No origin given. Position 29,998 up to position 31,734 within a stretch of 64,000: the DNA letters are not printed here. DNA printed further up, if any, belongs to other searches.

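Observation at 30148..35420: Co-linear module B12-rSAM / HisF-like / HisH-like / PP-loop amidotransferase / Zn-ribbon methyltransferase: acetamidino (possibly N-methyl-acetamidino) sugar formation with an extra radical step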

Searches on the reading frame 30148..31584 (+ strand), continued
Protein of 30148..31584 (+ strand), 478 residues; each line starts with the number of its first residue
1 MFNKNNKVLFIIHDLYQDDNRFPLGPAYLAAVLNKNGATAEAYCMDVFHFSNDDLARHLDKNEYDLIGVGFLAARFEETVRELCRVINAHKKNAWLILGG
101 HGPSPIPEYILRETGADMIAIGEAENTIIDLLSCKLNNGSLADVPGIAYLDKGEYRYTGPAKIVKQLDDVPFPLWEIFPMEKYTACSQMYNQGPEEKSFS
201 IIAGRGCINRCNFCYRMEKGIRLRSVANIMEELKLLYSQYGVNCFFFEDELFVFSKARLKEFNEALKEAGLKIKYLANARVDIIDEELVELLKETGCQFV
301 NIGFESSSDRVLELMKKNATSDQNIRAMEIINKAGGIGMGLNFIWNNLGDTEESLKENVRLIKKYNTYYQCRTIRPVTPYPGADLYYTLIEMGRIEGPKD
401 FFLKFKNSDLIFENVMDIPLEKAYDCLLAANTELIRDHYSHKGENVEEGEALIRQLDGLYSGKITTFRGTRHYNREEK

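Call 50: fold_search(model_id=the predicted structure, library=pdb)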
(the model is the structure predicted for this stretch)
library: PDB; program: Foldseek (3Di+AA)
matches with E <= 10: 1635; with E <= 0.001: 54
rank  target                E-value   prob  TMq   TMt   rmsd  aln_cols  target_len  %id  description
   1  6fd2_A                6.8e-20  1.00  0.71  0.75   5.5       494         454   17  Radical SAM 1,2-diol dehydratase AprD4 in complex with its substrate paromamine (released 2018-01-17)
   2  6fd2_B                7.6e-20  1.00  0.69  0.73   5.8       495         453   18  Radical SAM 1,2-diol dehydratase AprD4 in complex with its substrate paromamine (released 2018-01-17)
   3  5ul2                  4.0e-19  1.00  0.68  0.47   6.0       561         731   19  Structure of Apo, SeMet-labeled Cobalamin-dependent S-adenosylmethionine radical enzyme OxsB (released 2017-04-19)
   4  6wte_A                7.0e-19  1.00  0.63  0.54   7.6       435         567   17  Structure of radical S-adenosylmethionine methyltransferase, TsrM, from Kitasatospora setae with cobalamin and [4Fe-4S (released 2020-12-23)
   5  6wtf_A                2.0e-18  1.00  0.61  0.54   7.4       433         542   18  Structure of radical S-adenosylmethionine methyltransferase, TsrM, from Kitasatospora setae with tryptophan substrate  (released 2020-12-23)
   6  5ul4                  2.7e-18  1.00  0.63  0.42  14.4       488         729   22  Structure of Cobalamin-dependent S-adenosylmethionine radical enzyme OxsB with aqua-cobalamin and S-adenosylmethionine b (released 2017-04-19)
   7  5ul3                  3.3e-18  1.00  0.63  0.42  14.4       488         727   22  Structure of Cobalamin-dependent S-adenosylmethionine radical enzyme OxsB with aqua-cobalamin bound (released 2017-04-19)
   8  6wte_B                4.4e-18  1.00  0.63  0.58   7.2       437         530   18  Structure of radical S-adenosylmethionine methyltransferase, TsrM, from Kitasatospora setae with cobalamin and [4Fe-4S (released 2020-12-23)
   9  9ccb                  6.5e-18  1.00  0.66  0.75   4.5       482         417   19  X-ray crystal structure of methyl-coenzyme M reductase glutamine methylase (MgmA) from Methanothermobacter marburgensis  (released 2025-01-01)
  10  6wtf_B                1.1e-17  1.00  0.60  0.54   8.2       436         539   17  Structure of radical S-adenosylmethionine methyltransferase, TsrM, from Kitasatospora setae with tryptophan substrate  (released 2020-12-23)
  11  9n1d                  6.0e-15  1.00  0.69  0.54   6.0       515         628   15  Crystal structure of CysS from Corallococcus sp. CA054B with 5'-deoxyadenosine and methionine bound (released 2026-01-28)
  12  8vcw                  9.9e-07  1.00  0.31  0.42   8.9       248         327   18  X-Ray Crystal Structure of the biotin synthase from B. obeum (released 2024-01-24)
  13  5fep                  9.9e-07  1.00  0.31  0.42  14.7       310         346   14  HydE from T. maritima in complex with (2R,4R)-MeTDA (released 2016-04-06)
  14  3ciw                  1.2e-06  1.00  0.31  0.41  13.9       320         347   14  X-RAY structure of the [FeFe]-hydrogenase maturase HydE from thermotoga maritima (released 2008-04-08)
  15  3iiz                  1.2e-06  1.00  0.31  0.41  14.8       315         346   14  X-ray structure of the FeFe-hydrogenase maturase HydE from T. maritima in complex with S-adenosyl-L-methionine (released 2009-09-22)
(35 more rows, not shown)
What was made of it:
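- On Class B (cobalamin-dependent) radical SAM enzymes: The predicted fold matches OxsB, TsrM, MgmA and CysS (call 50).
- The fold matches AprD4, OxsB, TsrM, MgmA and CysS at TM 0.6-0.75 (call 50).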

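Call 68: find_homologous_proteins(query=L061:10001-11380:+, max_evalue=1e-60)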
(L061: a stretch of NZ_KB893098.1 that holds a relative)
Query L061:10001-11380:+ (460 aa): 4218 proteins with E <= 1e-60 among 8000 candidates; the best 120 are listed.
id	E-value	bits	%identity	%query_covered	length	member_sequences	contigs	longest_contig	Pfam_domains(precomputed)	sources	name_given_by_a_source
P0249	0.0e+0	1027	97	100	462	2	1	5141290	PF04055.28,PF02310.25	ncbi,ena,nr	nr:radical SAM protein [uncultured Desulfobacter sp.]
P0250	9.5e-234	795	72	100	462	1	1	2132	PF04055.28,PF02310.25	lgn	-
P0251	5.2e-233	792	72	100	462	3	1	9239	PF04055.28,PF02310.25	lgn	-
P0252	9.6e-233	791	73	100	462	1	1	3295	PF04055.28,PF02310.25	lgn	-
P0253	8.1e-232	788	71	100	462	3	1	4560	PF04055.28,PF02310.25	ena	-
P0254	2.5e-230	783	72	100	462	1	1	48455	PF04055.28,PF02310.25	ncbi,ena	-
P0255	2.9e-230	783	72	100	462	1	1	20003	PF04055.28,PF02310.25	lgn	-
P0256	2.1e-229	780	70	100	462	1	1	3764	PF04055.28,PF02310.25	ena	-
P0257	2.3e-229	780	70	100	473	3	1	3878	PF04055.28,PF02310.25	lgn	-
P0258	6.3e-227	772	70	100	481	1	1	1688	PF04055.28,PF02310.25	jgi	-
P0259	8.5e-225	765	70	100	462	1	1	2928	PF04055.28,PF02310.25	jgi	jgi:radical SAM superfamily enzyme YgiQ (UPF0313 family)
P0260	5.3e-224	762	69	100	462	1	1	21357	PF04055.28,PF02310.25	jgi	jgi:anaerobic magnesium-protoporphyrin IX monomethyl ester cyclase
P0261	5.5e-224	762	70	100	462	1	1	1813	PF04055.28,PF02310.25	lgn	-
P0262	6.6e-223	759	71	100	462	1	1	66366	PF04055.28,PF02310.25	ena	-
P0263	7.0e-223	759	69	100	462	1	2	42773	PF04055.28,PF02310.25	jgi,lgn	-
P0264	1.5e-222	758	70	100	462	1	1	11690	PF04055.28,PF02310.25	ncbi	-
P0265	2.3e-222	757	69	100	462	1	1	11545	PF04055.28,PF02310.25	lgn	-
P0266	2.5e-222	757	70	100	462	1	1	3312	PF04055.28,PF02310.25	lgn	-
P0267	3.6e-222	756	70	100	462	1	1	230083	PF04055.28,PF02310.25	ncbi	ncbi:MAG: radical SAM protein [Thermodesulfovibrionales bacterium]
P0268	7.5e-222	755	70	100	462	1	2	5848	PF04055.28,PF02310.25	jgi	-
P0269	1.6e-221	754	70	100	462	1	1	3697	PF04055.28,PF02310.25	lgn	-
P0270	2.4e-221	754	71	100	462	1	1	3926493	PF04055.28,PF02310.25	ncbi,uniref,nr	ncbi:radical SAM protein [Iocasia frigidifontis]|uniref:Radical SAM protein n=1 Tax=Iocasia fonsfrig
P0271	2.8e-221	753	70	100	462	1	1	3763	PF04055.28,PF02310.25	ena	-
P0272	3.9e-221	753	70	100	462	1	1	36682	PF04055.28,PF02310.25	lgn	-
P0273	3.9e-221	753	69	100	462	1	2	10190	PF04055.28,PF02310.25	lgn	-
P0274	4.5e-221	753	69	100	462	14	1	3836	PF04055.28,PF02310.25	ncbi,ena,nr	ncbi:MAG TPA: B12-binding domain-containing radical SAM protein [Desulfobacterales bacterium]|nr:B12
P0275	5.4e-221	753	70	100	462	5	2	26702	PF04055.28,PF02310.25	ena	-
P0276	9.2e-221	752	68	100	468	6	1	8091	PF04055.28,PF02310.25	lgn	-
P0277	9.4e-221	752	70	100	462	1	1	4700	PF04055.28,PF02310.25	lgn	-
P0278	1.1e-220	752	70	100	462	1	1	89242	PF04055.28,PF02310.25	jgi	jgi:radical SAM superfamily enzyme YgiQ (UPF0313 family)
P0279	1.4e-220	751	70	100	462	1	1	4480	PF04055.28,PF02310.25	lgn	-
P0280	1.5e-220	751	69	100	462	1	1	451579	PF04055.28,PF02310.25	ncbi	ncbi:MAG: radical SAM protein [Bacillota bacterium]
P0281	1.6e-220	751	69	100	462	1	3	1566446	PF04055.28,PF02310.25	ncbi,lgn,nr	ncbi:MAG: radical SAM protein [Candidatus Omnitrophica bacterium]|nr:radical SAM protein [Candidatus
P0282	3.2e-220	750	71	100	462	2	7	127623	PF04055.28,PF02310.25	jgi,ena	-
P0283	4.1e-220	750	69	100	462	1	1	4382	PF04055.28,PF02310.25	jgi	-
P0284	4.9e-220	749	70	100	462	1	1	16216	PF04055.28,PF02310.25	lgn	-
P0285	5.2e-220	749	68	100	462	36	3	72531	PF04055.28,PF02310.25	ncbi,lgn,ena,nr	ncbi:MAG: radical SAM domain-containing protein [Nitrospirae bacterium]|nr:MAG: radical SAM domain-c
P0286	5.5e-220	749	69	100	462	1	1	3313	PF04055.28,PF02310.25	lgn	-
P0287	5.9e-220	749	68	100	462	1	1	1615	PF04055.28,PF02310.25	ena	-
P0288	6.3e-220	749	68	100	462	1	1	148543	PF04055.28,PF02310.25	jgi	jgi:radical SAM superfamily enzyme YgiQ (UPF0313 family)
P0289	8.5e-220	749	70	100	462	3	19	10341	PF04055.28,PF02310.25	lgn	-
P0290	1.3e-219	748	69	100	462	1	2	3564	PF04055.28,PF02310.25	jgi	-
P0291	1.3e-219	748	68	100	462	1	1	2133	PF04055.28,PF02310.25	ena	-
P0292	1.5e-219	748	69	100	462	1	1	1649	PF04055.28,PF02310.25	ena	-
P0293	2.3e-219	747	69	100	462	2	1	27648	PF04055.28,PF02310.25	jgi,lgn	-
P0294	2.6e-219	747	71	96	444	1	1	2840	PF04055.28,PF02310.25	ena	-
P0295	2.7e-219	747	69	100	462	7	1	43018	PF04055.28,PF02310.25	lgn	-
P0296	2.8e-219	747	69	100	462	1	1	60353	PF04055.28,PF02310.25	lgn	-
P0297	3.6e-219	747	68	100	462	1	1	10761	PF04055.28,PF02310.25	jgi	jgi:anaerobic magnesium-protoporphyrin IX monomethyl ester cyclase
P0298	3.8e-219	746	68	100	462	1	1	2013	PF04055.28,PF02310.25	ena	-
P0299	5.8e-219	746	68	100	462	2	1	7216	PF04055.28,PF02310.25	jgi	jgi:radical SAM superfamily enzyme YgiQ (UPF0313 family)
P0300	6.6e-219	746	69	100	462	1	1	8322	PF04055.28,PF02310.25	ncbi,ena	-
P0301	8.0e-219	745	68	100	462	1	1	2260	PF04055.28,PF02310.25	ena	-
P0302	1.1e-218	745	68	100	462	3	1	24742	PF04055.28,PF02310.25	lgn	-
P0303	1.2e-218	745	68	100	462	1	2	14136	PF04055.28,PF08497.16,PF02310.25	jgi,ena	-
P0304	1.3e-218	745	68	100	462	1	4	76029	PF04055.28,PF02310.25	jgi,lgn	-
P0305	1.6e-218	744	69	100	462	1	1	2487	PF04055.28,PF02310.25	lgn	-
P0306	2.8e-218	744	68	100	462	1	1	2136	PF04055.28,PF02310.25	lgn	-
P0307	2.9e-218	744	68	100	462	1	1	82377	PF04055.28,PF02310.25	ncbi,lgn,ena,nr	ncbi:MAG: B12-binding domain-containing radical SAM protein [Kiritimatiellae bacterium]|nr:B12-bindi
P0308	3.0e-218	743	68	100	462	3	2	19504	PF04055.28,PF02310.25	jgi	-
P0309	4.6e-218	743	68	100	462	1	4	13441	PF04055.28,PF02310.25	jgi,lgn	-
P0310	4.6e-218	743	69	100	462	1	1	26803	PF04055.28,PF02310.25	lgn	-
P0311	4.6e-218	743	68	100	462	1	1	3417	PF04055.28,PF02310.25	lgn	-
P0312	4.7e-218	743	67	100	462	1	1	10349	PF04055.28,PF02310.25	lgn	-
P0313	4.8e-218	743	69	100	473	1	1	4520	PF04055.28,PF02310.25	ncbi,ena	-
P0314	5.0e-218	743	70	100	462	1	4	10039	PF04055.28,PF02310.25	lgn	-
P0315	5.1e-218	743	70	100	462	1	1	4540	PF04055.28,PF02310.25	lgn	-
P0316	5.1e-218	743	68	100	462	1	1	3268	PF04055.28,PF02310.25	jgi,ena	-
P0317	5.1e-218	743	69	100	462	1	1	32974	PF04055.28,PF02310.25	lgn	-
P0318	5.1e-218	743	68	100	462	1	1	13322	PF04055.28,PF02310.25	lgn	-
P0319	6.3e-218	742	68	100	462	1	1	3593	PF04055.28,PF02310.25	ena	-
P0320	6.5e-218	742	68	100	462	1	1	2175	PF04055.28,PF02310.25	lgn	-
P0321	6.6e-218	742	67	100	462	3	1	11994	PF04055.28,PF02310.25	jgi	-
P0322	7.3e-218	742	69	100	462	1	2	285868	PF04055.28,PF02310.25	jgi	jgi:radical SAM superfamily enzyme YgiQ (UPF0313 family)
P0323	8.6e-218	742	68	100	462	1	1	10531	PF04055.28,PF02310.25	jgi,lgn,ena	-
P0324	9.6e-218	742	68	100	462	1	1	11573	PF04055.28,PF02310.25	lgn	-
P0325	1.1e-217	742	68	100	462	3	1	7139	PF04055.28,PF02310.25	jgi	-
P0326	1.2e-217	742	70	100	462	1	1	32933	PF04055.28,PF02310.25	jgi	-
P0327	1.3e-217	741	68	100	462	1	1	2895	PF04055.28,PF02310.25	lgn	-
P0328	1.4e-217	741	68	100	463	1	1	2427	PF04055.28,PF02310.25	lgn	-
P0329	1.9e-217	741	68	100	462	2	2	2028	PF04055.28,PF02310.25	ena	-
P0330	2.4e-217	741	67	100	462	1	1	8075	PF04055.28,PF02310.25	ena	-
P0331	2.4e-217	740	67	100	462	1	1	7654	PF04055.28,PF02310.25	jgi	jgi:anaerobic magnesium-protoporphyrin IX monomethyl ester cyclase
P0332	2.5e-217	740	68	100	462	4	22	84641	PF04055.28,PF02310.25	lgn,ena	-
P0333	2.6e-217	740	67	100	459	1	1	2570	PF04055.28,PF02310.25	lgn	-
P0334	2.8e-217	740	70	100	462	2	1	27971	PF04055.28,PF02310.25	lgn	-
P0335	2.9e-217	740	68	100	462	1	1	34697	PF04055.28,PF02310.25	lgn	-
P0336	4.0e-217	740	68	100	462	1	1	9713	PF04055.28,PF02310.25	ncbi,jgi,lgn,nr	ncbi:MAG: radical SAM protein [Actinobacteria bacterium]|nr:radical SAM protein [Actinomycetota bact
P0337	5.3e-217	739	68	100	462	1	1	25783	PF04055.28,PF02310.25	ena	-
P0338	5.5e-217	739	68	100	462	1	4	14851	PF04055.28,PF02310.25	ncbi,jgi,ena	-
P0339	5.9e-217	739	68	100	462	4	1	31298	PF04055.28,PF02310.25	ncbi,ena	-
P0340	6.2e-217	739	68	100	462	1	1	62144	PF04055.28,PF02310.25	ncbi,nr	ncbi:MAG: B12-binding domain-containing radical SAM protein [Nitrospirae bacterium]|nr:B12-binding d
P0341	6.4e-217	739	68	100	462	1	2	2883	PF04055.28,PF02310.25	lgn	-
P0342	6.4e-217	739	70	100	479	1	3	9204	PF04055.28,PF02310.25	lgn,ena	-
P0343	6.5e-217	739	68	100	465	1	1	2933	PF04055.28,PF02310.25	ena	-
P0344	6.5e-217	739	68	100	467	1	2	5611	PF04055.28,PF02310.25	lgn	-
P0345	7.9e-217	739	68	100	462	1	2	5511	PF04055.28,PF02310.25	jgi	jgi:anaerobic magnesium-protoporphyrin IX monomethyl ester cyclase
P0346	9.8e-217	738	68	100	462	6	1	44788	PF04055.28,PF02310.25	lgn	-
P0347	1.0e-216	738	67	100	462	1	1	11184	PF04055.28,PF02310.25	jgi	jgi:radical SAM superfamily enzyme YgiQ (UPF0313 family)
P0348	1.2e-216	738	68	100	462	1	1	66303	PF04055.28,PF02310.25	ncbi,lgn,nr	ncbi:MAG: B12-binding domain-containing radical SAM protein [Candidatus Omnitrophica bacterium]|nr:B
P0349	1.2e-216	738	68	100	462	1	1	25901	PF04055.28,PF02310.25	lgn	-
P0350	1.3e-216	738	67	100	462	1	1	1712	PF04055.28,PF02310.25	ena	-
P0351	1.4e-216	738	68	100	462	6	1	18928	PF04055.28,PF02310.25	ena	-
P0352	1.5e-216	738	67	100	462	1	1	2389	PF04055.28,PF02310.25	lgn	-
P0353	1.7e-216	738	68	100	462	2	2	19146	PF04055.28,PF02310.25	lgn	-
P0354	1.7e-216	738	67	100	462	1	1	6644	PF04055.28,PF02310.25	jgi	jgi:radical SAM superfamily enzyme YgiQ (UPF0313 family)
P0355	1.8e-216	738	67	100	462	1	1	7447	PF04055.28,PF02310.25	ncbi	-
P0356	2.0e-216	737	68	100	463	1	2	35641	PF04055.28,PF02310.25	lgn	-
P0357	2.1e-216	737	68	100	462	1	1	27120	PF04055.28,PF02310.25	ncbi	-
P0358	2.3e-216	737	68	100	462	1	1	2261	PF04055.28,PF02310.25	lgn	-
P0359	2.5e-216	737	69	100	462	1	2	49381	PF04055.28,PF02310.25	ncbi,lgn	-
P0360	2.9e-216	737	68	100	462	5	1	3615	PF04055.28,PF02310.25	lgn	-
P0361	4.2e-216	736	68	100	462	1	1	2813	PF04055.28,PF02310.25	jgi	jgi:radical SAM superfamily enzyme YgiQ (UPF0313 family)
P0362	4.4e-216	736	69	100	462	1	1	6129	PF04055.28,PF02310.25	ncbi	-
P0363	5.0e-216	736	67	100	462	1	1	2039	PF04055.28,PF02310.25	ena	-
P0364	5.1e-216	736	68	100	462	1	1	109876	PF04055.28,PF02310.25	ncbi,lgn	ncbi:MAG: radical SAM protein [Candidatus Omnitrophota bacterium]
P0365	7.1e-216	736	68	100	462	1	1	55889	PF04055.28,PF02310.25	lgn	-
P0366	8.0e-216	735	69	100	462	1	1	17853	PF04055.28,PF02310.25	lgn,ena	-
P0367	1.0e-215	735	67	100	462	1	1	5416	PF04055.28,PF02310.25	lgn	-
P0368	1.1e-215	735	69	100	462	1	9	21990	PF04055.28,PF02310.25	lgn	-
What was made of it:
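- Tried and rejected: The sister-family search (call 68) listed only unnamed proteins from MAGs and a few isolates (Desulfobacter, Iocasia) with no known glycan structure.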
